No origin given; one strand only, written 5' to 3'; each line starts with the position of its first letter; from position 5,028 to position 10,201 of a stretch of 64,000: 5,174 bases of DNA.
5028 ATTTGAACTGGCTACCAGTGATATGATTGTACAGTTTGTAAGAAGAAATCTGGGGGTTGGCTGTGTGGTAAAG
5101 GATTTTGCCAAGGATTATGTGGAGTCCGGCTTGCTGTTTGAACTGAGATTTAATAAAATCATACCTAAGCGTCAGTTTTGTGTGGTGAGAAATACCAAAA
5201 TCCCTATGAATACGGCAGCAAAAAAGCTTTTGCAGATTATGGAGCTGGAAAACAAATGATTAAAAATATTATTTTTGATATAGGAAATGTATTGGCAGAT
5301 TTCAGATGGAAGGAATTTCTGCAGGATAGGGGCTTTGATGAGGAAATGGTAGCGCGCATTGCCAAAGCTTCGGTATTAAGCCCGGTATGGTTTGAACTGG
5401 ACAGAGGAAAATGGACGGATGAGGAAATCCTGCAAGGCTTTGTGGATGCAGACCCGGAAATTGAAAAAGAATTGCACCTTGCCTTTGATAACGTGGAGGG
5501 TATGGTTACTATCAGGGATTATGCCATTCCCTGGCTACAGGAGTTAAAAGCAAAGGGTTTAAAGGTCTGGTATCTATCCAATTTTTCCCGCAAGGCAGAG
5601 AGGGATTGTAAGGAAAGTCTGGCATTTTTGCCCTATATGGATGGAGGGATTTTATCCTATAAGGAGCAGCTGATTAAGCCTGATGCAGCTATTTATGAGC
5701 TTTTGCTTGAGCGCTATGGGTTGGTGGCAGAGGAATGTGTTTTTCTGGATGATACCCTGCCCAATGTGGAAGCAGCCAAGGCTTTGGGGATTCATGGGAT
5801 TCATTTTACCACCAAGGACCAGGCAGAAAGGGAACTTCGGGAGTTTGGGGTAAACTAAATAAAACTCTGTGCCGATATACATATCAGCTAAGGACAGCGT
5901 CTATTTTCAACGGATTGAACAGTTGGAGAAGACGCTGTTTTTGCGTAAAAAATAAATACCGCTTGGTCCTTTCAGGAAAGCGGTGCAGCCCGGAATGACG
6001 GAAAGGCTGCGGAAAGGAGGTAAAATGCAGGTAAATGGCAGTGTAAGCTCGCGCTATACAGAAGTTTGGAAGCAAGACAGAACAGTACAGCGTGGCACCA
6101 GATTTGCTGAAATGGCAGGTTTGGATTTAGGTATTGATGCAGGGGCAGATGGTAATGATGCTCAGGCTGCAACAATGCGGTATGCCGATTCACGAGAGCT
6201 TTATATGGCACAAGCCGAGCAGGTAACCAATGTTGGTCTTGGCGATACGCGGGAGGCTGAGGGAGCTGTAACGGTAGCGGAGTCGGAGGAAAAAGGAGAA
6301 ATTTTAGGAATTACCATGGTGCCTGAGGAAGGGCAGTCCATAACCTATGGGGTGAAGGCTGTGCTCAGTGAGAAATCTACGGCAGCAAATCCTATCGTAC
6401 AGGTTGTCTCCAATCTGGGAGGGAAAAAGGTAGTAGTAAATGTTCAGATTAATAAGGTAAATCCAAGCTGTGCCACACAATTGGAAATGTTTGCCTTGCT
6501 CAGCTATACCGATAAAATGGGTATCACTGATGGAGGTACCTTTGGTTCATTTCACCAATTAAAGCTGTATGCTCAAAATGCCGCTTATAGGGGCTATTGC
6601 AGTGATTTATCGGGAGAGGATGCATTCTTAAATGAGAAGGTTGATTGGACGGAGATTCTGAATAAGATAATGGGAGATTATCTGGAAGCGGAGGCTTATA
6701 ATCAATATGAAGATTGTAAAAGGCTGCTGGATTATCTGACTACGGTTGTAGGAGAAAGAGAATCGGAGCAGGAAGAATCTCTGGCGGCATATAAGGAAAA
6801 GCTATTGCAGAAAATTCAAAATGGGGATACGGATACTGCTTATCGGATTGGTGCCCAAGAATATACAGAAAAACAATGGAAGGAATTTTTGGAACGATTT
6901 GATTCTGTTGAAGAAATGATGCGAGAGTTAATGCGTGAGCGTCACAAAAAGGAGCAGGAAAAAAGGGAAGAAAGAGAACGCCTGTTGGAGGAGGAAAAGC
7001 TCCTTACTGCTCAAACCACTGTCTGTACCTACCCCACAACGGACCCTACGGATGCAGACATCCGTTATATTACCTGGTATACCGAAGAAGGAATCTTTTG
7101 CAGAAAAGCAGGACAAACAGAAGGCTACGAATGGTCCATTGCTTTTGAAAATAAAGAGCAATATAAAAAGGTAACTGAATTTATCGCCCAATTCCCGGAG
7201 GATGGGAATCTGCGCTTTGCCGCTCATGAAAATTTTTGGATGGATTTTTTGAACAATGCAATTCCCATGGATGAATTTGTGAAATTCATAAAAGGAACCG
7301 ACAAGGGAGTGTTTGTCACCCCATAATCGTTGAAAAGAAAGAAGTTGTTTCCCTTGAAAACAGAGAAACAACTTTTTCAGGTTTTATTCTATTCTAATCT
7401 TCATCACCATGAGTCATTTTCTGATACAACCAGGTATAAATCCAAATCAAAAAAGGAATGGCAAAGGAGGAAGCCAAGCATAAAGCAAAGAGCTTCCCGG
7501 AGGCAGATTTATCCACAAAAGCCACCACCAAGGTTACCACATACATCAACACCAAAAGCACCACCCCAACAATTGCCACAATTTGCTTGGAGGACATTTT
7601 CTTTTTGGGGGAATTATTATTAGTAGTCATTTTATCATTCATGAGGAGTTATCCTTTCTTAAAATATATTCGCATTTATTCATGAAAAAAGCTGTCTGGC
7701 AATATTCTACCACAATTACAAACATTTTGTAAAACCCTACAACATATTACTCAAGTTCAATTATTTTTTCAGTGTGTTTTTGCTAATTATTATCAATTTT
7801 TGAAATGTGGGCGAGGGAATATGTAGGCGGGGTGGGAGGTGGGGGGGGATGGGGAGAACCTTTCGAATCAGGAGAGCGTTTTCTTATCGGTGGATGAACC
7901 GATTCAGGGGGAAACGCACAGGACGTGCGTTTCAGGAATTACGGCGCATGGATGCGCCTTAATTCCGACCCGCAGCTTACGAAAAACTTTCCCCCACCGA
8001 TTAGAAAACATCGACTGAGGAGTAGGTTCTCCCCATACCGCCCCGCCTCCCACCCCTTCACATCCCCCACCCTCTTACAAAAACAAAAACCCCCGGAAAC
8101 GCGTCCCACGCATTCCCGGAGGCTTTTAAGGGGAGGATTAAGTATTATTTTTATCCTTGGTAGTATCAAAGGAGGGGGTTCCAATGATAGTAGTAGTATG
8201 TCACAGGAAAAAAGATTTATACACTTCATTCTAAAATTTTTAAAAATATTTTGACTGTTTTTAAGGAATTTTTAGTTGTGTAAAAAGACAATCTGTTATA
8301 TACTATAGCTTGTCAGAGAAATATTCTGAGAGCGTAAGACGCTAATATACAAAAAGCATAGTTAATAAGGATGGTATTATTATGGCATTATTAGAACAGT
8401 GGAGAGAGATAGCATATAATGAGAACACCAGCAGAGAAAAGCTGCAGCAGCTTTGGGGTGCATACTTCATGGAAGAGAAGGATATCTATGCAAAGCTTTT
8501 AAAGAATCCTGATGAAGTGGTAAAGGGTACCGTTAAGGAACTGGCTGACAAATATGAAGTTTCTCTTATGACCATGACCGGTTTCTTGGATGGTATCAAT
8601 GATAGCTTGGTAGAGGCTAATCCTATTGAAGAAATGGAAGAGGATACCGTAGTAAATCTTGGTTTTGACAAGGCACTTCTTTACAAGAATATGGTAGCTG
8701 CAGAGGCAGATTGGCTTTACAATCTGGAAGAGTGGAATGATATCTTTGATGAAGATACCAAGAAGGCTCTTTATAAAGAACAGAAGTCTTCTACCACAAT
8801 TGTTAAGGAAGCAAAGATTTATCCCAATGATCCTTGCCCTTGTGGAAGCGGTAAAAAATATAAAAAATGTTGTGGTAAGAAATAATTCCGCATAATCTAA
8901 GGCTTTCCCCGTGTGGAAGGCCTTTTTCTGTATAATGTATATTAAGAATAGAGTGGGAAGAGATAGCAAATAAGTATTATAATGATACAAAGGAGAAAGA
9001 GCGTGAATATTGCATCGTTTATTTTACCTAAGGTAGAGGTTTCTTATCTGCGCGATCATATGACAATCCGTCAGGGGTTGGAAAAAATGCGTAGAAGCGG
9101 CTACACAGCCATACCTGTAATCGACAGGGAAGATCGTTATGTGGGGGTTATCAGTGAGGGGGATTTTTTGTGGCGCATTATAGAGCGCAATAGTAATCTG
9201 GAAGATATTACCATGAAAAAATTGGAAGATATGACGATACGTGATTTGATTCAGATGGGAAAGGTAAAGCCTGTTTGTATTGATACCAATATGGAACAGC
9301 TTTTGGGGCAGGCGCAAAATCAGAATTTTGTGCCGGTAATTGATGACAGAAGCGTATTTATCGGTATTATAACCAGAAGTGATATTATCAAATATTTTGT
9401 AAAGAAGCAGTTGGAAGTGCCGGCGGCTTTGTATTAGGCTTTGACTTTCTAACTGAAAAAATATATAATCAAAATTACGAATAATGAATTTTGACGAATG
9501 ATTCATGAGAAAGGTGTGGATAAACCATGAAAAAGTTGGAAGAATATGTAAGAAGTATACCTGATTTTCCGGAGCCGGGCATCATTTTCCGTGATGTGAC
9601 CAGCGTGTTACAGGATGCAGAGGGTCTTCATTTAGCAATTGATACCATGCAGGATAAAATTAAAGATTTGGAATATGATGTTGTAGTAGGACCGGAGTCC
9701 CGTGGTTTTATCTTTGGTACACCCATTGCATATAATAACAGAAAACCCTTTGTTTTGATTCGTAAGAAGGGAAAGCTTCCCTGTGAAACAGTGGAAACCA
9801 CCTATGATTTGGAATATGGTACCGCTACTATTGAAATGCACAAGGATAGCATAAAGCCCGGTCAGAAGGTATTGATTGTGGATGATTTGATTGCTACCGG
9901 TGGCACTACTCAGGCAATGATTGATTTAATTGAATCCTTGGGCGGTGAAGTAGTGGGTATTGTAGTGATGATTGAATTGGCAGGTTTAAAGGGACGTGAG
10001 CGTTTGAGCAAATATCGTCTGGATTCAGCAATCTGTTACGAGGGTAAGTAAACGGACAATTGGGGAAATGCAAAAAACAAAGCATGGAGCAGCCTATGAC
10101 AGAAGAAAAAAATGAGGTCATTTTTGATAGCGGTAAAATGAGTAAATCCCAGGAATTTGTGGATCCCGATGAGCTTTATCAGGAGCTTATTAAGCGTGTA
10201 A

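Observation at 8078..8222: Candidate forespore (sigma-G/F) small RNA with two anti-Shine-Dalgarno C-rich motifs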

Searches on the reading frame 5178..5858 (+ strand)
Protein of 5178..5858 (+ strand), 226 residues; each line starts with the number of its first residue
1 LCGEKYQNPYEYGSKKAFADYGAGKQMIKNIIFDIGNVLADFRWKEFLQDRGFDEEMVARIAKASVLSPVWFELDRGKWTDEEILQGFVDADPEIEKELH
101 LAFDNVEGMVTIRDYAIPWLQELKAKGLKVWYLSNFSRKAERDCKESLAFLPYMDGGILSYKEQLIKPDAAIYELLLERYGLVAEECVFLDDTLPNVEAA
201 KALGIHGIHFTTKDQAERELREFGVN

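Call 16: search_protein_families(library=pfam, proteins=[window:5178-5858:+])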
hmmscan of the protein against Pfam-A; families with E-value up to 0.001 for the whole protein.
window:5178-5858:+ (226 aa): 2 families
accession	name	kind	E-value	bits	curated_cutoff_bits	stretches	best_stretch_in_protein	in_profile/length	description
PF00702.32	Hydrolase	-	9.4e-18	65.7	26.4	1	28-204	1-191/191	haloacid dehalogenase-like hydrolase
PF13419.12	HAD_2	-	1.1e-08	35.9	23.8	1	109-207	77-175/178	Haloacid dehalogenase-like hydrolase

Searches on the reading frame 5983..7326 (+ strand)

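Call 16: search_protein_families(library=pfam, proteins=[window:5983-7326:+])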
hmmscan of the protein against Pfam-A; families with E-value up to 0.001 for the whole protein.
window:5983-7326:+ (447 aa): 1 family
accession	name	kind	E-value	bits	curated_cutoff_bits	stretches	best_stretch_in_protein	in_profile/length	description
PF24520.1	ARM_KNTC1_1st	-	4.3e-05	23.9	27.3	1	239-320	79-159/246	KNTC1 first ARM-repeats domain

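Call 67: search_protein_families(library=ncbifam, proteins=[window:5983-7326:+], max_evalue=0.1)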
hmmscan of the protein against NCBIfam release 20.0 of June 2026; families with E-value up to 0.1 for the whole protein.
window:5983-7326:+ (447 aa): 0 families

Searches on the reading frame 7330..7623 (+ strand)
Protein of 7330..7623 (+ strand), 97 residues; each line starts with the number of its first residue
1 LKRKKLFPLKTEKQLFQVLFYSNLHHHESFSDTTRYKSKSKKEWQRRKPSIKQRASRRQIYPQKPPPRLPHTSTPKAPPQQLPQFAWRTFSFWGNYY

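Call 16: search_protein_families(library=pfam, proteins=[window:7330-7623:+])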
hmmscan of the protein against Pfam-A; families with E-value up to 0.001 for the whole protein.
window:7330-7623:+ (97 aa): 0 families

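Call 67: search_protein_families(library=ncbifam, proteins=[window:7330-7623:+], max_evalue=0.1)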
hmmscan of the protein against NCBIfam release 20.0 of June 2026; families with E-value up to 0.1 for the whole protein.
window:7330-7623:+ (97 aa): 1 family
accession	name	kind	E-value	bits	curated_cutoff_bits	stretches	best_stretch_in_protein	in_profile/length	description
TIGR01596.1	cas3_HD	equivalog_domain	0.038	14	43.45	1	11-91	85-167/178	CRISPR-associated endonuclease Cas3''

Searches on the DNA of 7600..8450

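Call 4: search_rna_families(source=window, start=7600, end=8450, threshold=evalue, max_evalue=10, show_alignments=3)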
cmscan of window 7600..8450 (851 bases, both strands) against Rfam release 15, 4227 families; matches with E-value up to 10: 5.
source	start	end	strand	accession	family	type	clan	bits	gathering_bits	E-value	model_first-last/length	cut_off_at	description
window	7861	8025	+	RF01731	TwoAYGGAY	Cis-reg;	CL00106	76.2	43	5.4e-13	1-168/168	no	TwoAYGGAY RNA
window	8075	8225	-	RF00557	L10_leader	Cis-reg; leader;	-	25.4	44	0.068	1-138/138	no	Ribosomal protein L10 leader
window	8081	8190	-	RF00514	His_leader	Cis-reg; leader;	-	17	49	4.3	1-126/126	no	Histidine operon leader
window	8062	8145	-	RF00995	mir-616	Gene; miRNA;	-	14.9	100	7.1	1-91/91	no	mir-616 microRNA precursor family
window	7912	7974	-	RF00294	snoTBR17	Gene; snRNA; snoRNA; CD-box;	-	11.5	40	8.1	1-119/119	no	Small nucleolar RNA TBR17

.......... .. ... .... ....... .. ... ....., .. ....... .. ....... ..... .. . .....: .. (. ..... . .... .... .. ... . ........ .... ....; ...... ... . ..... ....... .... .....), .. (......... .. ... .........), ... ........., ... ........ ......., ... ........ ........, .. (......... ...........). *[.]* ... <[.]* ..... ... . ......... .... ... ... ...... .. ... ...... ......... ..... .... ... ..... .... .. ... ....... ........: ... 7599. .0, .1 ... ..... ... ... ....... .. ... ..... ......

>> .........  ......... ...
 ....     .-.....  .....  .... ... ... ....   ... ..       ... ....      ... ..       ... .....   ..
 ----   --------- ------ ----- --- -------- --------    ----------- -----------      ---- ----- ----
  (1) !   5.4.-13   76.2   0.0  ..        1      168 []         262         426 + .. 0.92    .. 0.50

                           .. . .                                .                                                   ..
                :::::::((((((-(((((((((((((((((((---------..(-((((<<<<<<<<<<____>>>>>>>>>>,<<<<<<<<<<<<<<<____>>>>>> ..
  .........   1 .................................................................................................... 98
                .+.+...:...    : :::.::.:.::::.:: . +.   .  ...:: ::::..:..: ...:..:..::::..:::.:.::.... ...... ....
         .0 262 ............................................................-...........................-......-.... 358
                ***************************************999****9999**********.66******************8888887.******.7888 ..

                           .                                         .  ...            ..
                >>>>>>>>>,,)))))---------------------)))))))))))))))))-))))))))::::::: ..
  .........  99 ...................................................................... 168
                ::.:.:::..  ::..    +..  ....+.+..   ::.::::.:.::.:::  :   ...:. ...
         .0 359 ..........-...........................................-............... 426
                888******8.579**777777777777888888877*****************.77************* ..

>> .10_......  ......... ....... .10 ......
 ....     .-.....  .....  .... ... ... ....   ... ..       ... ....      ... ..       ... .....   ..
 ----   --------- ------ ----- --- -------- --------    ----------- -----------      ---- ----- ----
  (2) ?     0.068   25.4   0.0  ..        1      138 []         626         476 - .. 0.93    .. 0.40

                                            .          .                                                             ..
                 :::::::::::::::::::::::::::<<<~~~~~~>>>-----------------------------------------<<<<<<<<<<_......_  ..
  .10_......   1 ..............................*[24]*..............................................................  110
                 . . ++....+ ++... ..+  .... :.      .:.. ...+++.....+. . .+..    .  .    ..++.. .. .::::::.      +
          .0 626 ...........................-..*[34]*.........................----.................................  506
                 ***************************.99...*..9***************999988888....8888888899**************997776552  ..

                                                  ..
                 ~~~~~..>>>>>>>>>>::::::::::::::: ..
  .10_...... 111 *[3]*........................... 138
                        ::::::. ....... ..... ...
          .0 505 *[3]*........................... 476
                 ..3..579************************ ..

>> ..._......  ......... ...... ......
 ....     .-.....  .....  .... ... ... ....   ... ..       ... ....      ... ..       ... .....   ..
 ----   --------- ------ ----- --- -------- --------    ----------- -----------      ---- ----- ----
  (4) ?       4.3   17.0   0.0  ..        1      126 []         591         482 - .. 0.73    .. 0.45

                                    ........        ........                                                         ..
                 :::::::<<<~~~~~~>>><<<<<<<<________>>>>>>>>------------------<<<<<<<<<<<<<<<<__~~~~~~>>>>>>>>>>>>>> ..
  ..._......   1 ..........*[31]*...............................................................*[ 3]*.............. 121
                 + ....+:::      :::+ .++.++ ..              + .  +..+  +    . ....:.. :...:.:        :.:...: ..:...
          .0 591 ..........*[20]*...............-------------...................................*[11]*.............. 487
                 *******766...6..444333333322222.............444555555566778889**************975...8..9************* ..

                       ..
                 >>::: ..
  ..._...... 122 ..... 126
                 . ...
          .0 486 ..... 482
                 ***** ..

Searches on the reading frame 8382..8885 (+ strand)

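Call 16: search_protein_families(library=pfam, proteins=[window:8382-8885:+])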
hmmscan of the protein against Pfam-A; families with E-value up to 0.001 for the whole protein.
window:8382-8885:+ (167 aa): 1 family
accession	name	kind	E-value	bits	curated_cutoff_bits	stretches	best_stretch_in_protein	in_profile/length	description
PF02810.21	SEC-C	-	3.5e-09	36.8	20.4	1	149-166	2-19/19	SEC-C motif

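Call 67: search_protein_families(library=ncbifam, proteins=[window:8382-8885:+], max_evalue=0.1)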
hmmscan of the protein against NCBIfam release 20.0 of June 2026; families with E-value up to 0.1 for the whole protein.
window:8382-8885:+ (167 aa): 9 families
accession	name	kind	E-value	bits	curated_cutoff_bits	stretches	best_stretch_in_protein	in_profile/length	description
NF004088.0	PRK05590.1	equivalog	4.1e-67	225.7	140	1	1-167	1-166/166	hypothetical protein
TIGR04102.1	SWIM_PBPRA1643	hypoth_equivalog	2.3e-10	40.8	68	1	130-165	73-108/108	PBPRA1643 family SWIM/SEC-C metal-binding motif protein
NF002592.0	PRK02250.1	equivalog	8.9e-09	35.7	158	1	136-165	138-167/167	hypothetical protein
NF002449.0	PRK01617.1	equivalog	2.1e-08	34.7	141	1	145-166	133-154/154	hypothetical protein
NF007704.0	PRK10396.1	equivalog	3.5e-08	33.7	149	1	131-164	186-219/221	hypothetical protein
NF001213.0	PRK00183.1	equivalog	2.3e-05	24.5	158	1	145-165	133-153/157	hypothetical protein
NF003262.0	PRK04233.1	equivalog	0.00081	19.5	204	1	147-166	5-24/129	hypothetical protein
NF002486.0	PRK01752.1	equivalog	0.014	15.4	120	1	149-166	138-155/157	YchJ family protein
NF006932.0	PRK09417.1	equivalog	0.097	12.1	158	0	14-67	21-74/193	molybdopterin adenylyltransferase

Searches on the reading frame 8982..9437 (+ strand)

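Call 16: search_protein_families(library=pfam, proteins=[window:8982-9437:+])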
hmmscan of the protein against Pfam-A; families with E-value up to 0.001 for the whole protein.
window:8982-9437:+ (151 aa): 1 family
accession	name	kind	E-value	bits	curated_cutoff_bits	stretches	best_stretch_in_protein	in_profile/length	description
PF00571.33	CBS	-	1.4e-17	64.2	24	2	21-66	10-55/57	CBS domain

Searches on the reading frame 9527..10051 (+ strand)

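Call 16: search_protein_families(library=pfam, proteins=[window:9527-10051:+])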
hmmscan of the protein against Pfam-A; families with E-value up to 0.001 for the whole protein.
window:9527-10051:+ (174 aa): 2 families
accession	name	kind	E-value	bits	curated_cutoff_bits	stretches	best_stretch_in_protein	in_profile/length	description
PF00156.33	Pribosyltran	-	6e-19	68.4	26.3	1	35-166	13-141/158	Phosphoribosyl transferase domain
PF14681.12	UPRTase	-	8.2e-05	22.6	27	1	109-162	118-170/206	Uracil phosphoribosyltransferase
